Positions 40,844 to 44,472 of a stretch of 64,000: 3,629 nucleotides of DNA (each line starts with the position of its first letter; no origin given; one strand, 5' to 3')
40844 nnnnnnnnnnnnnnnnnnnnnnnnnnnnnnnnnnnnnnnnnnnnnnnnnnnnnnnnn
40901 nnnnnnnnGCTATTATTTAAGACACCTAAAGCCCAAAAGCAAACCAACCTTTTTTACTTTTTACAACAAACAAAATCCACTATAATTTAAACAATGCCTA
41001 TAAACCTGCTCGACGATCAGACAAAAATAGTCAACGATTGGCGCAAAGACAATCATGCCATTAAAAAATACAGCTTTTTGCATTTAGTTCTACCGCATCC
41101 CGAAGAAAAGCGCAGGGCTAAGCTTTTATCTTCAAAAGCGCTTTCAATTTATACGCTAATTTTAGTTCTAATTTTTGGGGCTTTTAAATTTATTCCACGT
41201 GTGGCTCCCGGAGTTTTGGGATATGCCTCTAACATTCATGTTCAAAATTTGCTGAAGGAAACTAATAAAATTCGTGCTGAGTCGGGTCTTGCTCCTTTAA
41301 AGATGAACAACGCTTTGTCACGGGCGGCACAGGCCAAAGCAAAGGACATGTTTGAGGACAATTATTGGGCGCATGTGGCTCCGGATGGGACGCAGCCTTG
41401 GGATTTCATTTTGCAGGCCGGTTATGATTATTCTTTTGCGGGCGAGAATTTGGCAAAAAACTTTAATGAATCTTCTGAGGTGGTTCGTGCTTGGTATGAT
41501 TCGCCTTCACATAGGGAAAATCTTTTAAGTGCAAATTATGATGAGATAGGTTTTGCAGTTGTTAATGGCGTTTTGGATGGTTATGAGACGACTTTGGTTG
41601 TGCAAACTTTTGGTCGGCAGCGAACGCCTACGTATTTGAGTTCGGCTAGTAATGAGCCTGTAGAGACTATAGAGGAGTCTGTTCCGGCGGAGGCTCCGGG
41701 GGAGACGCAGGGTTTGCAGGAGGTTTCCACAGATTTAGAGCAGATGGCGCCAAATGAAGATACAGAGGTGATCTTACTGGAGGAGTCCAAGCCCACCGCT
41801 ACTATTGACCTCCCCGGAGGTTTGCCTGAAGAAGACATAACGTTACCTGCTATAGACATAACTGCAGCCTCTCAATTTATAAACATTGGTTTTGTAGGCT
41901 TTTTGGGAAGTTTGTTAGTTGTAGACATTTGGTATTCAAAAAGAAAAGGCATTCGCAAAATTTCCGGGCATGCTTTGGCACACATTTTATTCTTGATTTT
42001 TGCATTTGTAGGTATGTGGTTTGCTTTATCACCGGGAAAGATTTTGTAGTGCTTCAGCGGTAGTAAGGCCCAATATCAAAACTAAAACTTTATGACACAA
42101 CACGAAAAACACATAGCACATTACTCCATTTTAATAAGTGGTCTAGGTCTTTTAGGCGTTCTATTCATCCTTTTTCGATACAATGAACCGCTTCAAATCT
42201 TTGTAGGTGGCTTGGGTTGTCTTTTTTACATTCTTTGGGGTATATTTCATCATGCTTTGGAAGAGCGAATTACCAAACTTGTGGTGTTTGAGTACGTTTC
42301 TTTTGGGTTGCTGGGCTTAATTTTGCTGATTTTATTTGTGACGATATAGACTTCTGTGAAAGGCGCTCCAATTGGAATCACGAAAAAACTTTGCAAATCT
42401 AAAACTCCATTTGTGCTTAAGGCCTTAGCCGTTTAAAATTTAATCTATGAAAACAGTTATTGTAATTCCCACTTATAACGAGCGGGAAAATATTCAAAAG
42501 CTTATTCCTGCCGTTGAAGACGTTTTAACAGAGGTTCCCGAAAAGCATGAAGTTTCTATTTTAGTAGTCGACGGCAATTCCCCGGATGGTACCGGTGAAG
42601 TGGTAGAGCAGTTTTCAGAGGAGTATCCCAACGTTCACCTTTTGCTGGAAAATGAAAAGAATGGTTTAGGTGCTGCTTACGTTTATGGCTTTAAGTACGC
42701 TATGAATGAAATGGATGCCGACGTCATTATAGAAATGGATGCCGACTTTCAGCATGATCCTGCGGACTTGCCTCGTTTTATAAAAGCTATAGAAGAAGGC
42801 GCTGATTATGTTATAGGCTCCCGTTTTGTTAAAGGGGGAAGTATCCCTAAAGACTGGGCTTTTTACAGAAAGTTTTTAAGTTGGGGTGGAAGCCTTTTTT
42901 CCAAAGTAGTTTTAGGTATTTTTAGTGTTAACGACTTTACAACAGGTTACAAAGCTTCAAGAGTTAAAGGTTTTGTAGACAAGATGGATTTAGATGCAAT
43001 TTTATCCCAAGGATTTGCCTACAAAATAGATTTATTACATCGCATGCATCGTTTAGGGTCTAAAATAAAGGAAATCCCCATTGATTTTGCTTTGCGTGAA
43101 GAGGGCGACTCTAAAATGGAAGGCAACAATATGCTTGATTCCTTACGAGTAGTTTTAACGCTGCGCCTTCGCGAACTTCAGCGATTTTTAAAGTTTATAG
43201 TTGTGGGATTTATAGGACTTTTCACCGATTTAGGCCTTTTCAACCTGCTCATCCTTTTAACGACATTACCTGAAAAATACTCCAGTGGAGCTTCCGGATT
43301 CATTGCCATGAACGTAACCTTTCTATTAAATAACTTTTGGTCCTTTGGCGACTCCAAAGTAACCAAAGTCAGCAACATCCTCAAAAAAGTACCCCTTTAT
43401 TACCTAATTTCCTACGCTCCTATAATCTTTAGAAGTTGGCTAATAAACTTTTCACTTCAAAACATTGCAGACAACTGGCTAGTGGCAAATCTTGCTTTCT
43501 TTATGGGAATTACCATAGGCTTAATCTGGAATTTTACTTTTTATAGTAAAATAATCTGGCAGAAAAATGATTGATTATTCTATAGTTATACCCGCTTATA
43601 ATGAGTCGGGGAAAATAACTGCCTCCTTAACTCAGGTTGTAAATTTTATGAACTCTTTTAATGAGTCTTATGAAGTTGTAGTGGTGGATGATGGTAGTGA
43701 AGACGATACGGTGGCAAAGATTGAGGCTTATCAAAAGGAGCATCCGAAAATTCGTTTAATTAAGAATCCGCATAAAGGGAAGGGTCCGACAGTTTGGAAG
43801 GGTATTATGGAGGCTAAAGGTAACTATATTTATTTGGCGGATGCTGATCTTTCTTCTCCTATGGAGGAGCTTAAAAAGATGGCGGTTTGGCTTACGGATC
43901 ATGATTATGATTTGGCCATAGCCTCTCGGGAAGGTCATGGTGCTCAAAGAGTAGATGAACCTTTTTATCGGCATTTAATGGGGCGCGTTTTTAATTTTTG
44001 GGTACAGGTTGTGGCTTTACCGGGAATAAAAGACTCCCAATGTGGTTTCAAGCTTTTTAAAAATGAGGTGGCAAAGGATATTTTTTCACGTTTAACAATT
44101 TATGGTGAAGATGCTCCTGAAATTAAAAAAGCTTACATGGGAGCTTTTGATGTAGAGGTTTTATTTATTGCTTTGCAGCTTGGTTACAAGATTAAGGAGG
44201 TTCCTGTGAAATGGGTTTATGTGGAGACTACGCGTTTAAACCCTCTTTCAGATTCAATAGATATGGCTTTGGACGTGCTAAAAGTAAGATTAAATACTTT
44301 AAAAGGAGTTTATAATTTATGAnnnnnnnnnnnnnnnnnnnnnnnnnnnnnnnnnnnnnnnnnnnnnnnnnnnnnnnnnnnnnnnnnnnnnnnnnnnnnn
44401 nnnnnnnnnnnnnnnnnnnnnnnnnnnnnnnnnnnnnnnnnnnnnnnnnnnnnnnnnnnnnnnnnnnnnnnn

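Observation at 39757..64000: Envelope glycosylation island of about 24 kb combining lipid-linked sugar synthesis, flipping and multiple GT-C transferases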

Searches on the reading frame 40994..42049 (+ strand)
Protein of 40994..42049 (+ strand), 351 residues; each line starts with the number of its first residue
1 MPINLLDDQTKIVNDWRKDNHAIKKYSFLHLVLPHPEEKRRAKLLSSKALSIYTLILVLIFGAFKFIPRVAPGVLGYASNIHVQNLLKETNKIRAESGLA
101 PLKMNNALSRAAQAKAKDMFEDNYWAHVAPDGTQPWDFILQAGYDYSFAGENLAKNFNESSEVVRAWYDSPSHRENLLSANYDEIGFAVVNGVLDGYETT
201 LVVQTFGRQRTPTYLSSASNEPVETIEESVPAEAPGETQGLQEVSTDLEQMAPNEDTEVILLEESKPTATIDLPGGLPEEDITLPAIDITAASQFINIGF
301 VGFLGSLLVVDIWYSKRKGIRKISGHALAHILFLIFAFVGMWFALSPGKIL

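Call 4: search_protein_families(library=pfam, proteins=[window:40994-42049:+], max_evalue=0.01)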
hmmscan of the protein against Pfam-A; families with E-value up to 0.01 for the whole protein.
window:40994-42049:+ (351 aa): 1 family
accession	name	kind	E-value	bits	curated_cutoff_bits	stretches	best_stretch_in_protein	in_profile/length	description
PF00188.32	CAP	-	1.6e-21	77.8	21.1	1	88-204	2-115/117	Cysteine-rich secretory protein family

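Call 9: search_protein_families(library=ncbifam, proteins=[window:40994-42049:+], max_evalue=0.001)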
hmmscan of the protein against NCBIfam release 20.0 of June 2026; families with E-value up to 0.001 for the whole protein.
window:40994-42049:+ (351 aa): 2 families
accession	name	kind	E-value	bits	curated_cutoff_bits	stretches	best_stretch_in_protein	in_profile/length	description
TIGR02909.1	spore_YkwD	subfamily_domain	5.3e-30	103.9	171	1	84-206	6-125/127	uncharacterized protein, YkwD family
NF052539.1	DivAsocLipDalA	equivalog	2.8e-20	72.8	200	1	84-190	49-155/169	divisome-associated lipoprotein DalA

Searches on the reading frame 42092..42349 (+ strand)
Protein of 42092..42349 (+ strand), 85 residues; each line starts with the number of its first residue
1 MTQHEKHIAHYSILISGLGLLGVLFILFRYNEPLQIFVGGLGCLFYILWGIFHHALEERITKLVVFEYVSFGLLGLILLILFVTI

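Call 5: search_protein_families(library=pfam, proteins=[window:42092-42349:+], max_evalue=0.01)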
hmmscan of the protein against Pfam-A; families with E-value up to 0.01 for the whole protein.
window:42092-42349:+ (85 aa): 1 family
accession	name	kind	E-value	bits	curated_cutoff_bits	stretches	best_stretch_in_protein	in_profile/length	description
PF18900.5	DUF5656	-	0.0007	19.5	23.3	1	20-79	179-239/242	Protein of unknown function (DUF5656)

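Call 68: search_protein_families(library=pfam, alignment_id=A4, max_evalue=1)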
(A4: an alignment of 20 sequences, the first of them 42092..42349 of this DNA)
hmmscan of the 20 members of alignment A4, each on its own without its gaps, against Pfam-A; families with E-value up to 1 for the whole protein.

A. member 1, window:42092-42349:+ (85 aa): 3 families
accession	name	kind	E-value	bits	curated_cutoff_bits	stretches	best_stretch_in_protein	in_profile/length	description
PF18900.5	DUF5656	-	0.0007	19.5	23.3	1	20-79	179-239/242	Protein of unknown function (DUF5656)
PF21844.1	DUF6903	-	0.022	15.3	24.2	1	12-33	31-52/54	Family of unknown function (DUF6903)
PF08229.16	SHR3_chaperone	-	0.028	13.8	25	1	3-59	54-110/188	ER membrane protein SH3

B. families by the number of members that match (of 20 scanned): 19 families
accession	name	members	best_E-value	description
PF18900.5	DUF5656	16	6.5e-06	Protein of unknown function (DUF5656)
PF19293.4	CdaA_N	3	0.058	CdaA N-terminal transmembrane domain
PF13567.11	DUF4131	2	0.52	Domain of unknown function (DUF4131)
PF12679.13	ABC2_membrane_2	1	0.013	ABC-2 family transporter protein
PF06126.16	Herpes_LAMP2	1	0.021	Herpesvirus Latent membrane protein 2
PF21844.1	DUF6903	1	0.022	Family of unknown function (DUF6903)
PF08229.16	SHR3_chaperone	1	0.028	ER membrane protein SH3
PF11700.14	ATG22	1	0.045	Vacuole effluxer Atg22 like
PF04307.19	YdjM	1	0.075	YdjM inner membrane protein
PF04103.21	CD20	1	0.1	CD20-like family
PF23778.1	Phage_holin_2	1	0.11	Putative phage holin family 2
PF03203.19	MerC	1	0.11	MerC mercury resistance protein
PF05232.17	BTP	1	0.15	Chlorhexidine efflux transporter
PF12725.13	DUF3810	1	0.16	Protein of unknown function (DUF3810)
PF13727.12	CoA_binding_3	1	0.2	CoA-binding domain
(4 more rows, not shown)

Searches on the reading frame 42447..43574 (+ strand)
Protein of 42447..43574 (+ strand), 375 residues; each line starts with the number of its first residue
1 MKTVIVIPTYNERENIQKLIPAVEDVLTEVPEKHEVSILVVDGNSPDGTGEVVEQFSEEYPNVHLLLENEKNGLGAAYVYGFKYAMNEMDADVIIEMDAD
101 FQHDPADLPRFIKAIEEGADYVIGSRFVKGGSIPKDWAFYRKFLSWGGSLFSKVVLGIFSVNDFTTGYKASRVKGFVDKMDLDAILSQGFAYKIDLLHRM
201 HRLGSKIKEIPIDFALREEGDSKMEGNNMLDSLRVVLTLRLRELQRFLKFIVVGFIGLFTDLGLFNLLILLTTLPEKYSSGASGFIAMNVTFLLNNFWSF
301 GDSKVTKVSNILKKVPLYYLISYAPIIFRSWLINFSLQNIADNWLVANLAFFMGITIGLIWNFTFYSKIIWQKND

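Call 4: search_protein_families(library=pfam, proteins=[window:42447-43574:+], max_evalue=0.01)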
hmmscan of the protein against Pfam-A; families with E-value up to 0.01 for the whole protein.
window:42447-43574:+ (375 aa): 3 families
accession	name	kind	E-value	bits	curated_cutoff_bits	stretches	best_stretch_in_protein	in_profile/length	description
PF00535.33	Glycos_transf_2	-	1.1e-28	100.7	23.3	1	5-141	2-130/168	Glycosyl transferase family 2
PF04138.20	GtrA_DPMS_TM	-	2.6e-13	50.6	26.1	1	249-371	1-117/117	GtrA/DPMS, transmembrane domain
PF10111.15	Glyco_tranf_2_2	-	0.0094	15.9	27.3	0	5-101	2-92/276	Glycosyltransferase like family 2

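Call 9: search_protein_families(library=ncbifam, proteins=[window:42447-43574:+], max_evalue=0.001)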
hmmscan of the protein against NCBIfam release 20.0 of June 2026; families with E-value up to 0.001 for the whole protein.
window:42447-43574:+ (375 aa): 18 families
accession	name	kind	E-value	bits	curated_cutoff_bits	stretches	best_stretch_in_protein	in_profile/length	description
TIGR04182.1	glyco_TIGR04182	equivalog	3.8e-18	65.9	325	1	4-256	3-233/293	S-layer glycoprotein N-glycosyltransferase AglJ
NF047588.1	GlcsyltransPgfSStrep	equivalog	1.4e-17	63.9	500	1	1-288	1-268/308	glycosyltransferase PgfS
NF007986.1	PRK10714.1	equivalog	9.2e-17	61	529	1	2-297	7-283/316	undecaprenyl-phosphate 4-deoxy-4-formamido-L-arabinose transferase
NF058614.1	PPMAGASynPpgS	equivalog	2.9e-12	46.5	370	1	4-236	3-216/226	polyprenyl-phospho-N-acetylgalactosaminyl synthase PpgS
NF041391.1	DPhHxTase_Halo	equivalog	6.1e-12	45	375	1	9-224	3-192/213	dolichyl-phosphate hexose transferase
NF045692.1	OglycostaseCruG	equivalog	1.3e-09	37.5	600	1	3-120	43-158/386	2'-O-glycosyltransferase CruG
NF038302.1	EPS_HpsE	equivalog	1.1e-08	34.4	300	1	4-100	4-96/307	hormogonium polysaccharide biosynthesis glycosyltransferase HpsE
TIGR03937.1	PgaC_IcaA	equivalog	1.4e-07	30.8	422.3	1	4-99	48-142/407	poly-beta-1,6-N-acetyl-D-glucosamine synthase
TIGR04283.1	glyco_like_mftF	equivalog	2.8e-07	30.4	182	1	5-58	3-51/221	TIGR04283 family arsenosugar biosynthesis glycosyltransferase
NF041875.1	EPS_EpsD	equivalog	1.4e-06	27.9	370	1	5-123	3-112/325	exopolysaccharide biosynthesis glycosyltransferase EpsD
TIGR03469.1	HpnB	hypoth_equivalog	6.8e-06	25.3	379.25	1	3-118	46-163/386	hopene-associated glycosyltransferase HpnB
NF007482.0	PRK10073.1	equivalog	1.5e-05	24.2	423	1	4-88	9-87/334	glycosyltransferase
NF041865.1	EpsU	equivalog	3.3e-05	23.1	700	1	4-122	42-154/394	exopolysaccharide biosynthesis GT2 family glycosyltransferase EpsU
NF050050.1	ProtGlycPglI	equivalog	8.5e-05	22.1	500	1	4-129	5-122/306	GalNAc(5)-diNAcBac-PP-undecaprenol beta-1,3-glucosyltransferase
NF010496.0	PRK13915.1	equivalog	9.1e-05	21.7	262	1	4-103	34-129/307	glucosyl-3-phosphoglycerate synthase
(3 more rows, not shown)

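Call 13: search_solved_structures(query=window:42447-43574:+, max_evalue=0.001)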
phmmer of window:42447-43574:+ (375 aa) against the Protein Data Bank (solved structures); distinct sequences matched with E-value up to 0.001: 10.
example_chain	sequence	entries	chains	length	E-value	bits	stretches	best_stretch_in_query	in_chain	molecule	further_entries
5mlz_A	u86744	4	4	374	1.7e-46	162.9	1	1-355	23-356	Dolichol monophosphate mannose synthase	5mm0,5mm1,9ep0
9bhc_C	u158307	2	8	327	3.6e-15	59.8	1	2-319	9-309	Undecaprenyl-phosphate 4-deoxy-4-formamido-L-arabinose transferase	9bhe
8vxh_A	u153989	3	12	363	5.4e-15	59.2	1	2-319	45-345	Undecaprenyl-phosphate 4-deoxy-4-formamido-L-arabinose transferase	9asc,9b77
9hwj_A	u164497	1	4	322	2.4e-14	57.1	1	2-301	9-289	Undecaprenyl-phosphate 4-deoxy-4-formamido-L-arabinose transferase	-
6yv7_B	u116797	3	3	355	8.1e-06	29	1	3-107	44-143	Glycosyl transferase, family 2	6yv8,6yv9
6yv7_A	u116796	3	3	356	8.1e-06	29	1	3-107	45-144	Glycosyl transferase, family 2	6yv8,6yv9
5ekp_C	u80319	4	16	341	2.4e-05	27.5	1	4-132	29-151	Uncharacterized glycosyltransferase sll0501 | Glycosyltransferase sll0501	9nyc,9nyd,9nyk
9nye_A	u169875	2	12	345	2.5e-05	27.5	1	4-132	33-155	Glycosyltransferase sll0501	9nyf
5eke_A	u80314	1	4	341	2.5e-05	27.4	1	4-132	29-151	Uncharacterized glycosyltransferase sll0501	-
3bcv_A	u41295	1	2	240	0.00052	23.1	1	3-90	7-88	Putative glycosyltransferase protein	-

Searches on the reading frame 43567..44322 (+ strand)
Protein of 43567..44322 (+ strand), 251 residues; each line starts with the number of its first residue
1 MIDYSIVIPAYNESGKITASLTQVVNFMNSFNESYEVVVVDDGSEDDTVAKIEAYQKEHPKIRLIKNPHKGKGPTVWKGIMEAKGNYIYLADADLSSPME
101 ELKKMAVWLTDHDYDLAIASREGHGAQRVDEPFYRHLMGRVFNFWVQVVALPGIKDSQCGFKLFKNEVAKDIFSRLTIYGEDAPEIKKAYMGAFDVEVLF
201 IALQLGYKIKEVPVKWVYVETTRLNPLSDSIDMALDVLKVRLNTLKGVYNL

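Call 4: search_protein_families(library=pfam, proteins=[window:43567-44322:+], max_evalue=0.01)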
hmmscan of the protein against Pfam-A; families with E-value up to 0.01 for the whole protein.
window:43567-44322:+ (251 aa): 3 families
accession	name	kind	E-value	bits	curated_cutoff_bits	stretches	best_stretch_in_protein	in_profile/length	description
PF00535.33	Glycos_transf_2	-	5.7e-30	104.9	23.3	1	5-173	1-168/168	Glycosyl transferase family 2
PF13641.12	Glyco_tranf_2_3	-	2.1e-09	38.2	27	1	4-115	3-117/230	Glycosyltransferase like family 2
PF10111.15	Glyco_tranf_2_2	-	2e-07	31.2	27.3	1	5-107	1-104/276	Glycosyltransferase like family 2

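Call 9: search_protein_families(library=ncbifam, proteins=[window:43567-44322:+], max_evalue=0.001)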
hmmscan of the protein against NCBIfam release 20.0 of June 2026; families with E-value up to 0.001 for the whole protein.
window:43567-44322:+ (251 aa): 22 families
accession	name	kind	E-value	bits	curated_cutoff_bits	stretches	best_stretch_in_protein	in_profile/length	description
NF007986.1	PRK10714.1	equivalog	5.9e-16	58.4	529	1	4-169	8-169/316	undecaprenyl-phosphate 4-deoxy-4-formamido-L-arabinose transferase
NF047588.1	GlcsyltransPgfSStrep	equivalog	1.1e-15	57.7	500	1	4-172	3-167/308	glycosyltransferase PgfS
NF041875.1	EPS_EpsD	equivalog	1.7e-15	57.2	370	1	5-108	2-103/325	exopolysaccharide biosynthesis glycosyltransferase EpsD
TIGR03937.1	PgaC_IcaA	equivalog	3.6e-14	52.5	422.3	1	5-94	48-135/407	poly-beta-1,6-N-acetyl-D-glucosamine synthase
NF007482.0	PRK10073.1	equivalog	6.9e-14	51.6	423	1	4-96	8-97/334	glycosyltransferase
NF010496.0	PRK13915.1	equivalog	8.5e-13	48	262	1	5-102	34-134/307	glucosyl-3-phosphoglycerate synthase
NF041391.1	DPhHxTase_Halo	equivalog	5.2e-12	45.2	375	1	10-242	3-210/213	dolichyl-phosphate hexose transferase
NF038302.1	EPS_HpsE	equivalog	2.2e-11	43.3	300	1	2-96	1-98/307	hormogonium polysaccharide biosynthesis glycosyltransferase HpsE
TIGR04283.1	glyco_like_mftF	equivalog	3.3e-11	43.2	182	1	5-107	2-95/221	TIGR04283 family arsenosugar biosynthesis glycosyltransferase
NF058614.1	PPMAGASynPpgS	equivalog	5.2e-11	42.4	370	1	4-178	2-169/226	polyprenyl-phospho-N-acetylgalactosaminyl synthase PpgS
NF047683.1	TeichurnBiosyTuaG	equivalog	8.1e-11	42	400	1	5-120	9-122/252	teichuronic acid biosynthesis protein TuaG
TIGR04182.1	glyco_TIGR04182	equivalog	1.5e-09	37.7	325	1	5-239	3-216/293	S-layer glycoprotein N-glycosyltransferase AglJ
TIGR03469.1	HpnB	hypoth_equivalog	1.5e-08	34.1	379.25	1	5-117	47-168/386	hopene-associated glycosyltransferase HpnB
NF050050.1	ProtGlycPglI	equivalog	3.9e-08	33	500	1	4-94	4-93/306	GalNAc(5)-diNAcBac-PP-undecaprenol beta-1,3-glucosyltransferase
NF053739.1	GlytfEpsEBac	equivalog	4.5e-08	32.4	450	1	5-114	4-113/265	glycosyltransferase EpsE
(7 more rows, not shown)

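Call 14: search_solved_structures(query=window:43567-44322:+, max_evalue=0.001)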
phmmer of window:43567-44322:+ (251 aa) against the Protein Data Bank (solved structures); distinct sequences matched with E-value up to 0.001: 29.
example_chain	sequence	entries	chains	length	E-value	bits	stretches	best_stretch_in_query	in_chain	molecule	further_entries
5mlz_A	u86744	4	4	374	4.6e-18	68.8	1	4-171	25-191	Dolichol monophosphate mannose synthase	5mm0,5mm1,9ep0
2z87_A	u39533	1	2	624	1.3e-13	54.3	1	5-94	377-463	Chondroitin synthase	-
2z86_A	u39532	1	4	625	1.3e-13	54.3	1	5-94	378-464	Chondroitin synthase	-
9hwj_A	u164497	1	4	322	2.5e-13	53.3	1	4-168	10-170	Undecaprenyl-phosphate 4-deoxy-4-formamido-L-arabinose transferase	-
5eke_A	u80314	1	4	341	9.1e-12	48.2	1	2-148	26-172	Uncharacterized glycosyltransferase sll0501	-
5ekp_C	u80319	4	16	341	9.2e-12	48.2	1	2-148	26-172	Uncharacterized glycosyltransferase sll0501 | Glycosyltransferase sll0501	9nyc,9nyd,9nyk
9nye_A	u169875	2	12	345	9.4e-12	48.1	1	2-148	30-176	Glycosyltransferase sll0501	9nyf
9bhc_C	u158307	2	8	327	9.5e-12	48.1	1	4-168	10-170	Undecaprenyl-phosphate 4-deoxy-4-formamido-L-arabinose transferase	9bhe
8vxh_A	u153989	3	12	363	1.2e-11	47.7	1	4-168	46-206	Undecaprenyl-phosphate 4-deoxy-4-formamido-L-arabinose transferase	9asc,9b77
5tze_C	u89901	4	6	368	8.6e-10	41.7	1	3-138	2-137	Glycosyl transferase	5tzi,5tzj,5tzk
5tz8_A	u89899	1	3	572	1.6e-09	40.8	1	3-138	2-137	Glycosyl transferase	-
6yv7_B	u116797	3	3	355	3.6e-07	33.1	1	5-131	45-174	Glycosyl transferase, family 2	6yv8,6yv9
6yv7_A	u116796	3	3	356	3.6e-07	33.1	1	5-131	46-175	Glycosyl transferase, family 2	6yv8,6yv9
6p61_A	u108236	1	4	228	4.7e-07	32.8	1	5-94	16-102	Glycosyltransferase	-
5hea_A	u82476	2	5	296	1.9e-05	27.5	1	5-120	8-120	Putative glycosyltransferase (GalT1)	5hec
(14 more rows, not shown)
